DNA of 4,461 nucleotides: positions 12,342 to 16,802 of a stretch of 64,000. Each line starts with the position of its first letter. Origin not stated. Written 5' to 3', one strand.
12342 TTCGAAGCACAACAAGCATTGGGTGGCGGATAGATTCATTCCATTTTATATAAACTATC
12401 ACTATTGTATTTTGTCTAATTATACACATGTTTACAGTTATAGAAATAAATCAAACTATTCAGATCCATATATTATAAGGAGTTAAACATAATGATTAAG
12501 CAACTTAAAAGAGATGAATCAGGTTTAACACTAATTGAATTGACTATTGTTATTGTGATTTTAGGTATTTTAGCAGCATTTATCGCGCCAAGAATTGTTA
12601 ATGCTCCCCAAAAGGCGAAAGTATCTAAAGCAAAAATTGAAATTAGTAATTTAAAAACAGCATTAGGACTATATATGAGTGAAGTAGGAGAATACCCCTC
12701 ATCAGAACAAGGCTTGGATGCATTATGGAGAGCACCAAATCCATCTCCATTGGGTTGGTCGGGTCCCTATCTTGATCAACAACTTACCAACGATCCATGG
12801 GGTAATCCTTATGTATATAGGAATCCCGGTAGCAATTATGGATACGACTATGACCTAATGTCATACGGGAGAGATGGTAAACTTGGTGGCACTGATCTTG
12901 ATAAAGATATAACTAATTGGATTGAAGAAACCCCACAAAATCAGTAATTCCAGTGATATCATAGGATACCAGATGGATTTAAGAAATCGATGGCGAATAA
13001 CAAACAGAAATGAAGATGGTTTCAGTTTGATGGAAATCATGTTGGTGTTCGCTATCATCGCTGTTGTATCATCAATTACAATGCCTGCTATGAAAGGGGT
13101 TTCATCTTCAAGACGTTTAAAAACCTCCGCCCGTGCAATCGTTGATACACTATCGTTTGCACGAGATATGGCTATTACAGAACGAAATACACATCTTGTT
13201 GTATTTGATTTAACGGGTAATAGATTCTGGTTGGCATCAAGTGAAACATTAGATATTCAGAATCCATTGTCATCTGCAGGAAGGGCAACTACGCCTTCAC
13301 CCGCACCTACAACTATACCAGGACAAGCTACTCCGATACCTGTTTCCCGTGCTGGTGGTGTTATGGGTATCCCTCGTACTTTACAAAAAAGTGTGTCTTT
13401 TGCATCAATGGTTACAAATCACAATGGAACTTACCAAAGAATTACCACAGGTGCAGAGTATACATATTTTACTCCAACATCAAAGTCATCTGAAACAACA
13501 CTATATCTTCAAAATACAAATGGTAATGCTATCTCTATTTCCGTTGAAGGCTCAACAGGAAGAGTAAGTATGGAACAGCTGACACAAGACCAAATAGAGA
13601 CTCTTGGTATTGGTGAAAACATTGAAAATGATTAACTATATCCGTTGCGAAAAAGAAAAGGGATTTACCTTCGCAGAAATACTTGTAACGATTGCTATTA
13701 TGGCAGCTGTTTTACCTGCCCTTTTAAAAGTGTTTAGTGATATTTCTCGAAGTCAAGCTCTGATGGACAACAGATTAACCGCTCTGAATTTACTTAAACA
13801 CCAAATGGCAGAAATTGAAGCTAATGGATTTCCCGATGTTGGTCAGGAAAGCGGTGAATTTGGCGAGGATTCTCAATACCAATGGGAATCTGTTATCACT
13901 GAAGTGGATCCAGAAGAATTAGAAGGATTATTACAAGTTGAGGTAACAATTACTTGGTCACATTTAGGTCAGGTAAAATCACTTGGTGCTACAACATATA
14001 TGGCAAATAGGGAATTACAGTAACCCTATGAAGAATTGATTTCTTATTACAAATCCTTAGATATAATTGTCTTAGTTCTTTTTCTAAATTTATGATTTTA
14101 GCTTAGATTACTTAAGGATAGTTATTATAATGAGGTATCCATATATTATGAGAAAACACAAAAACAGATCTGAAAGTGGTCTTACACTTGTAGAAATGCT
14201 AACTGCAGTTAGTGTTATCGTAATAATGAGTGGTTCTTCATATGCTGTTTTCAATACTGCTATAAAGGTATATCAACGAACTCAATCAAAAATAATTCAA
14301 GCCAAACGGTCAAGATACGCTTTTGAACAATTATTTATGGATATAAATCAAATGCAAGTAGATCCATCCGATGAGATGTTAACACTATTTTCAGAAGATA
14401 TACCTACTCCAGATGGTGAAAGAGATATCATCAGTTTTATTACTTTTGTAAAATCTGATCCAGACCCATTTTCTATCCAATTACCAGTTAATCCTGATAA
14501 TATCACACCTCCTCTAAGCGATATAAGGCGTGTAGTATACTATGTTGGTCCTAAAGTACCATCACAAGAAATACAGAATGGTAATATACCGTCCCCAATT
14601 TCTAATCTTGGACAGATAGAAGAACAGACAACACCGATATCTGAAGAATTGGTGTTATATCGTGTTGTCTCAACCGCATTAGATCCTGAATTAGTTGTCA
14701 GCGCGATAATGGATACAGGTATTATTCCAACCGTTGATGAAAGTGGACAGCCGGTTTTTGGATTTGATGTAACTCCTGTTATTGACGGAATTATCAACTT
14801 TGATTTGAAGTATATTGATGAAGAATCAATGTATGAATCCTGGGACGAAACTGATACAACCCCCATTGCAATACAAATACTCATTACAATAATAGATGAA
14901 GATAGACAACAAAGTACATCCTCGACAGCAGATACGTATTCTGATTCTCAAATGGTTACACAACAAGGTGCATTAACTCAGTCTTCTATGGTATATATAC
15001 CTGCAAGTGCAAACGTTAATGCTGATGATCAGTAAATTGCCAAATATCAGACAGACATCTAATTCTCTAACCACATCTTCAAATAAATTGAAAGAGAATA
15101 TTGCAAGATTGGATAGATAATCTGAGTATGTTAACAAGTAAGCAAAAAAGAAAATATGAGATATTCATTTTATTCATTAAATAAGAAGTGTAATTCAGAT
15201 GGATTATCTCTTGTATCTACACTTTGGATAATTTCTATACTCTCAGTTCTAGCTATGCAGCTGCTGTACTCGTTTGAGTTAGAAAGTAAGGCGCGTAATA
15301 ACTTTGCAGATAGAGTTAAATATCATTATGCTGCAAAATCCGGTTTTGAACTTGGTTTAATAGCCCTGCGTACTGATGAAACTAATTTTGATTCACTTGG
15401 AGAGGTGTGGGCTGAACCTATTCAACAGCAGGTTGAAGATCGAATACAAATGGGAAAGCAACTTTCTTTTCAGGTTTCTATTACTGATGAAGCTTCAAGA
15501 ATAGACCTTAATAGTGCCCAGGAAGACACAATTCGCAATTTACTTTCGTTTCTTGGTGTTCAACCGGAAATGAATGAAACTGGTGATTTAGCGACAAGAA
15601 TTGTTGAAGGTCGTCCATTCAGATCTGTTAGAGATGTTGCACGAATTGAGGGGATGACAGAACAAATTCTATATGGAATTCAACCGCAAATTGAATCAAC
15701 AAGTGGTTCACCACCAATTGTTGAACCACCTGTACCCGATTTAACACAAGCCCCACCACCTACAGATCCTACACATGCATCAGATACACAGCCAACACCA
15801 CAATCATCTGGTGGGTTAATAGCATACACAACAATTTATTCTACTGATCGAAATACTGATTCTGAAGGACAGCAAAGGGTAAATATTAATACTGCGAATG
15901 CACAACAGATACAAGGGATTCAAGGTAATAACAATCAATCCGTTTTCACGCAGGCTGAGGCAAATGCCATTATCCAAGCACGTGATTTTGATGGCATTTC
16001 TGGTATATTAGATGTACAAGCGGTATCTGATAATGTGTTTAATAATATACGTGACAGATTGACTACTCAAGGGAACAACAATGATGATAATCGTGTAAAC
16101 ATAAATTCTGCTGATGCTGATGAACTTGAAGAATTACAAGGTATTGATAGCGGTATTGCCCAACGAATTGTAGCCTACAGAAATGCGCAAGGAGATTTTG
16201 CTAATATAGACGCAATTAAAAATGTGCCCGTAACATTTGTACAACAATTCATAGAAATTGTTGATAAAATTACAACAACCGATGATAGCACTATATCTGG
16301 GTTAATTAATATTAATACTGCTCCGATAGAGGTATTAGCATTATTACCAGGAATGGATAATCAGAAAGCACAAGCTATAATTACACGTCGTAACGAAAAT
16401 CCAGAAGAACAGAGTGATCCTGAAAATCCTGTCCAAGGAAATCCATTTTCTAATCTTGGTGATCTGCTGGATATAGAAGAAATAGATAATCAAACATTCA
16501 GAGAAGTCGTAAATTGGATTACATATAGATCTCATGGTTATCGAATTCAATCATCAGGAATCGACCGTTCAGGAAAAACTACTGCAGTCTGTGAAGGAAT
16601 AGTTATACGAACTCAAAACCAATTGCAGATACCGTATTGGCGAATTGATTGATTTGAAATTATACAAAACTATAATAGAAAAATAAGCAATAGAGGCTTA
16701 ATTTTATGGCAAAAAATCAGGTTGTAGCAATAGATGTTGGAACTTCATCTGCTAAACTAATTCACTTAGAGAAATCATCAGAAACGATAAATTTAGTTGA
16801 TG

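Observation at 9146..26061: Complete T2SS/T4P-like cluster with non-canonical order (E-F-G-H-I-J-K-L-?-D-D) and no gspC or prepilin peptidase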

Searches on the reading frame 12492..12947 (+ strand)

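Call 4: search_protein_families(library=pfam, proteins=[window:12492-12947:+], max_evalue=0.01)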
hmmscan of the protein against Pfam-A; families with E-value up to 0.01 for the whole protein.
window:12492-12947:+ (151 aa): 2 families
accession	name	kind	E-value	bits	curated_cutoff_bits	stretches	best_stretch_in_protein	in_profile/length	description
PF08334.16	T2SSG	-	2.6e-36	124.4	21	1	34-143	1-108/108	Type II secretion system (T2SS), protein G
PF07963.17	N_methyl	-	5.7e-07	29.3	21.2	1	7-31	2-26/27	Prokaryotic N-terminal methylation motif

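Call 5: search_protein_families(library=ncbifam, proteins=[window:12492-12947:+], max_evalue=0.01)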
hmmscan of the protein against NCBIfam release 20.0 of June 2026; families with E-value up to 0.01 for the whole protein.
window:12492-12947:+ (151 aa): 6 families
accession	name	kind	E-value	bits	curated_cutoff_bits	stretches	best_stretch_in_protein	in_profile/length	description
TIGR01710.1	typeII_sec_gspG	equivalog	7.3e-42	142.6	88.85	1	11-143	2-133/134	type II secretion system major pseudopilin GspG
NF041775.1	typeIV_PilA_Myxo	equivalog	8.8e-09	35.6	400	1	9-68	10-69/214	type IV pilin protein PilA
TIGR02532.1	IV_pilin_GFxxxE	domain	3.4e-05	23.5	16.3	1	10-31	2-23/24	prepilin-type N-terminal cleavage/methylation domain-containing protein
NF007862.0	PRK10574.1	equivalog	5.4e-05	23.4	138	1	9-76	4-71/145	prepilin peptidase-dependent pilin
TIGR01708.2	typeII_sec_gspH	equivalog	0.00049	20.1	80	1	9-46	1-38/169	type II secretion system minor pseudopilin GspH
NF040999.1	pilin_ComGC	equivalog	0.0027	17.9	75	1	10-44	2-36/84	competence type IV pilus major pilin ComGC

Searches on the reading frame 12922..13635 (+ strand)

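Call 4: search_protein_families(library=pfam, proteins=[window:12922-13635:+], max_evalue=0.01)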
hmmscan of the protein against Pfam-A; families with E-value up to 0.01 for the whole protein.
window:12922-13635:+ (237 aa): 1 family
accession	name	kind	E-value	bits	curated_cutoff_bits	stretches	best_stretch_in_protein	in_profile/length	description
PF07963.17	N_methyl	-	1.7e-05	24.6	21.2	1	29-53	2-26/27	Prokaryotic N-terminal methylation motif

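Call 5: search_protein_families(library=ncbifam, proteins=[window:12922-13635:+], max_evalue=0.01)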
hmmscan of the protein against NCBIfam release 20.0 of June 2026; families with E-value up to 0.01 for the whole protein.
window:12922-13635:+ (237 aa): 11 families
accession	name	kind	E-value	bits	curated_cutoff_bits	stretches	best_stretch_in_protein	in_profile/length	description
TIGR01708.2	typeII_sec_gspH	equivalog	4.6e-11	43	80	1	32-103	2-73/169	type II secretion system minor pseudopilin GspH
TIGR02596.1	TIGR02596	subfamily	5.2e-08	33.2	70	1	34-88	1-55/196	Verru_Chthon cassette protein D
NF047827.1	T3SSXpsH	equivalog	1.4e-07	31.5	160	1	33-101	2-70/145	type II secretion system protein XpsH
NF007800.0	PRK10506.1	equivalog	2e-07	31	158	1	28-109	5-86/163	prepilin peptidase-dependent protein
NF007862.0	PRK10574.1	equivalog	4.4e-06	26.9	138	1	30-59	3-32/145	prepilin peptidase-dependent pilin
NF040982.1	ComGD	equivalog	0.00074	19.9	70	1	32-109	2-79/139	competence type IV pilus minor pilin ComGD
TIGR02532.1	IV_pilin_GFxxxE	domain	0.00076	19.2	16.3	1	33-53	3-23/24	prepilin-type N-terminal cleavage/methylation domain-containing protein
TIGR01710.1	typeII_sec_gspG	equivalog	0.0011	19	88.85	1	33-83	2-51/134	type II secretion system major pseudopilin GspG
NF041775.1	typeIV_PilA_Myxo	equivalog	0.0012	18.8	400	1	28-61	8-40/214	type IV pilin protein PilA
NF040999.1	pilin_ComGC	equivalog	0.0047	17.1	75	0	32-63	2-33/84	competence type IV pilus major pilin ComGC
NF041013.1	T4P_ComGE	equivalog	0.0063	16.6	49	0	32-62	4-34/83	competence type IV pilus minor pilin ComGE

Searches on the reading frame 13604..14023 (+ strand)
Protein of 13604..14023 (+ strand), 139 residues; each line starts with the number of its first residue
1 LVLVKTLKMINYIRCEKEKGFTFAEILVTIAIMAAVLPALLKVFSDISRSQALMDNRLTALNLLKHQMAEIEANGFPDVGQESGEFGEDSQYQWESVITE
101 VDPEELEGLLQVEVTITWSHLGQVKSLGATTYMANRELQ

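Call 4: search_protein_families(library=pfam, proteins=[window:13604-14023:+], max_evalue=0.01)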
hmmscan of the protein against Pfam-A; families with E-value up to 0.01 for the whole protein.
window:13604-14023:+ (139 aa): 1 family
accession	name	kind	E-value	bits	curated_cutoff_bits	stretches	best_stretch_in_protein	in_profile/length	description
PF07963.17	N_methyl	-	0.00021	21.1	21.2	1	17-37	3-23/27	Prokaryotic N-terminal methylation motif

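Call 5: search_protein_families(library=ncbifam, proteins=[window:13604-14023:+], max_evalue=0.01)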
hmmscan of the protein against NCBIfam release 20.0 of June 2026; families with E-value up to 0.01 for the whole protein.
window:13604-14023:+ (139 aa): 5 families
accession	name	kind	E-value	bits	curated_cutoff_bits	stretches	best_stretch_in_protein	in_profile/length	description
TIGR01707.1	gspI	equivalog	1.2e-08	35.4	44.35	1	20-117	1-97/101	type II secretion system minor pseudopilin GspI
NF041013.1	T4P_ComGE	equivalog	2.6e-05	24.2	49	1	18-70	3-55/83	competence type IV pilus minor pilin ComGE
NF047828.1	T3SSXpsI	equivalog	3.1e-05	24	150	1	19-99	2-81/132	type II secretion system protein XpsI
TIGR01711.1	gspJ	equivalog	0.00025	20.9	64.85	1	19-74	1-56/192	type II secretion system minor pseudopilin GspJ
TIGR02532.1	IV_pilin_GFxxxE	domain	0.0014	18.4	16.3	1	19-36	2-19/24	prepilin-type N-terminal cleavage/methylation domain-containing protein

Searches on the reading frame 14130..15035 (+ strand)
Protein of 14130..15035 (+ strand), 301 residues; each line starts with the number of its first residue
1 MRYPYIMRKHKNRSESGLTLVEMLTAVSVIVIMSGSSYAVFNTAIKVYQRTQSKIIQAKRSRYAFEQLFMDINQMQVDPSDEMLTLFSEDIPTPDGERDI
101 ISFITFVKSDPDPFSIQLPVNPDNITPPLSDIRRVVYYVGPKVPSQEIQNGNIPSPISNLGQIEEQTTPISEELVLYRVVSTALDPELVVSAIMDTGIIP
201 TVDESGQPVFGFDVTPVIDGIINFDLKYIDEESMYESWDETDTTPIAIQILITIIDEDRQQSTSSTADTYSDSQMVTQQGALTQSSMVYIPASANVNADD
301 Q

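Call 4: search_protein_families(library=pfam, proteins=[window:14130-15035:+], max_evalue=0.01)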
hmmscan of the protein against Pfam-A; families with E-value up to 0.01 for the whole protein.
window:14130-15035:+ (301 aa): 1 family
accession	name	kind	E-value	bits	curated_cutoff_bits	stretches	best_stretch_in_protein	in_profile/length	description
PF07963.17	N_methyl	-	0.001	19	21.2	1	13-36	2-25/27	Prokaryotic N-terminal methylation motif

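Call 5: search_protein_families(library=ncbifam, proteins=[window:14130-15035:+], max_evalue=0.01)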
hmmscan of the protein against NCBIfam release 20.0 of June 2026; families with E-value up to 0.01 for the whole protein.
window:14130-15035:+ (301 aa): 3 families
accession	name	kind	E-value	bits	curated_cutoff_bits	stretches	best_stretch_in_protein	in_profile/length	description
TIGR01711.1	gspJ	equivalog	5.8e-07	29.5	64.85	1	17-76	2-61/192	type II secretion system minor pseudopilin GspJ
TIGR02599.1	TIGR02599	subfamily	0.0002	20.7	256.5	1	17-79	1-63/361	Verru_Chthon cassette protein C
TIGR02532.1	IV_pilin_GFxxxE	domain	0.0082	16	16.3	0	16-34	2-20/24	prepilin-type N-terminal cleavage/methylation domain-containing protein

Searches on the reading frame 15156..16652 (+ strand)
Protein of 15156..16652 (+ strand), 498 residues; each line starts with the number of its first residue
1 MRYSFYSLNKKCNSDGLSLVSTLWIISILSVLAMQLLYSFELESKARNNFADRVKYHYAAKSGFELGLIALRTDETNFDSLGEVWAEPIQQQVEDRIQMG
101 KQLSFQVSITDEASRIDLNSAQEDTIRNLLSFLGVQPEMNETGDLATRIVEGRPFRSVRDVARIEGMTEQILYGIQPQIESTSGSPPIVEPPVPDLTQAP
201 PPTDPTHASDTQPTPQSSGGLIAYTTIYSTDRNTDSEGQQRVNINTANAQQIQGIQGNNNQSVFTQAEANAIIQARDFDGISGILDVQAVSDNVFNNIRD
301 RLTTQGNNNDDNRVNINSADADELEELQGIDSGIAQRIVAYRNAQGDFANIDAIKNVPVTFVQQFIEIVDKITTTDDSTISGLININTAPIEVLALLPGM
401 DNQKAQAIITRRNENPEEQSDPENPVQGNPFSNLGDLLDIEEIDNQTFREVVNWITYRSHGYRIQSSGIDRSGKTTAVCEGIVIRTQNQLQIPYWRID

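Call 4: search_protein_families(library=pfam, proteins=[window:15156-16652:+], max_evalue=0.01)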
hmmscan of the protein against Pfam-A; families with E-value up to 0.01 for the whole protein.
window:15156-16652:+ (498 aa): 4 families
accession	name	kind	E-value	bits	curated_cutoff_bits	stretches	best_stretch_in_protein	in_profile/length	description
PF12836.13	HHH_3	-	2e-33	114.7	27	3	312-358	4-50/65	Helix-hairpin-helix motif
PF03934.19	T2SSK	-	2.1e-17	63.6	24.2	2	384-436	1-40/63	Type II secretion system (T2SS), protein K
PF06514.17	PsbU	-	1.5e-06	28.6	24.5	1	109-170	8-60/93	Photosystem II 12 kDa extrinsic protein (PsbU)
PF14520.12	HHH_5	-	0.00047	21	27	0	318-339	31-52/57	Helix-hairpin-helix domain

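Call 5: search_protein_families(library=ncbifam, proteins=[window:15156-16652:+], max_evalue=0.01)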
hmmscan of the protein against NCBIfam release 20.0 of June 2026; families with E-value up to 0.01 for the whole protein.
window:15156-16652:+ (498 aa): 4 families
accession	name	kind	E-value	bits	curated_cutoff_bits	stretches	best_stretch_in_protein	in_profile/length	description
NF037980.1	T2SS_GspK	equivalog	4.2e-25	88.9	130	3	16-124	3-109/307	type II secretion system minor pseudopilin GspK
TIGR00426.1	TIGR00426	subfamily_domain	1.4e-22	79.5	53.1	3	311-358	5-53/69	competence protein ComEA helix-hairpin-helix repeat region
TIGR01259.1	comE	subfamily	4.7e-21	75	152.35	2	303-357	49-103/120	comEA protein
NF002708.1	PRK02515.1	equivalog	1.2e-05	25.2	85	1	110-170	53-104/137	photosystem II complex extrinsic protein PsbU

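Call 34: search_solved_structures(query=window:15156-16652:+, max_evalue=0.01, show_alignments=2)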
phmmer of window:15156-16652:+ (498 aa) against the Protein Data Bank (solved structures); distinct sequences matched with E-value up to 0.01: 3.
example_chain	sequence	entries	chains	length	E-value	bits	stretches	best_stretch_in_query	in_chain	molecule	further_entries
9yi2_A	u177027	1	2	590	2.6e-05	26.6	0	311-355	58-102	Endonuclease/exonuclease/phosphatase family domain-containing protein 1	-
8dfk_A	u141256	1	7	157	0.00096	21.4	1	307-373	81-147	ComE operon protein 1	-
8dss_A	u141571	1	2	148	0.0035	19.6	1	299-358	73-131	ComE operon protein 1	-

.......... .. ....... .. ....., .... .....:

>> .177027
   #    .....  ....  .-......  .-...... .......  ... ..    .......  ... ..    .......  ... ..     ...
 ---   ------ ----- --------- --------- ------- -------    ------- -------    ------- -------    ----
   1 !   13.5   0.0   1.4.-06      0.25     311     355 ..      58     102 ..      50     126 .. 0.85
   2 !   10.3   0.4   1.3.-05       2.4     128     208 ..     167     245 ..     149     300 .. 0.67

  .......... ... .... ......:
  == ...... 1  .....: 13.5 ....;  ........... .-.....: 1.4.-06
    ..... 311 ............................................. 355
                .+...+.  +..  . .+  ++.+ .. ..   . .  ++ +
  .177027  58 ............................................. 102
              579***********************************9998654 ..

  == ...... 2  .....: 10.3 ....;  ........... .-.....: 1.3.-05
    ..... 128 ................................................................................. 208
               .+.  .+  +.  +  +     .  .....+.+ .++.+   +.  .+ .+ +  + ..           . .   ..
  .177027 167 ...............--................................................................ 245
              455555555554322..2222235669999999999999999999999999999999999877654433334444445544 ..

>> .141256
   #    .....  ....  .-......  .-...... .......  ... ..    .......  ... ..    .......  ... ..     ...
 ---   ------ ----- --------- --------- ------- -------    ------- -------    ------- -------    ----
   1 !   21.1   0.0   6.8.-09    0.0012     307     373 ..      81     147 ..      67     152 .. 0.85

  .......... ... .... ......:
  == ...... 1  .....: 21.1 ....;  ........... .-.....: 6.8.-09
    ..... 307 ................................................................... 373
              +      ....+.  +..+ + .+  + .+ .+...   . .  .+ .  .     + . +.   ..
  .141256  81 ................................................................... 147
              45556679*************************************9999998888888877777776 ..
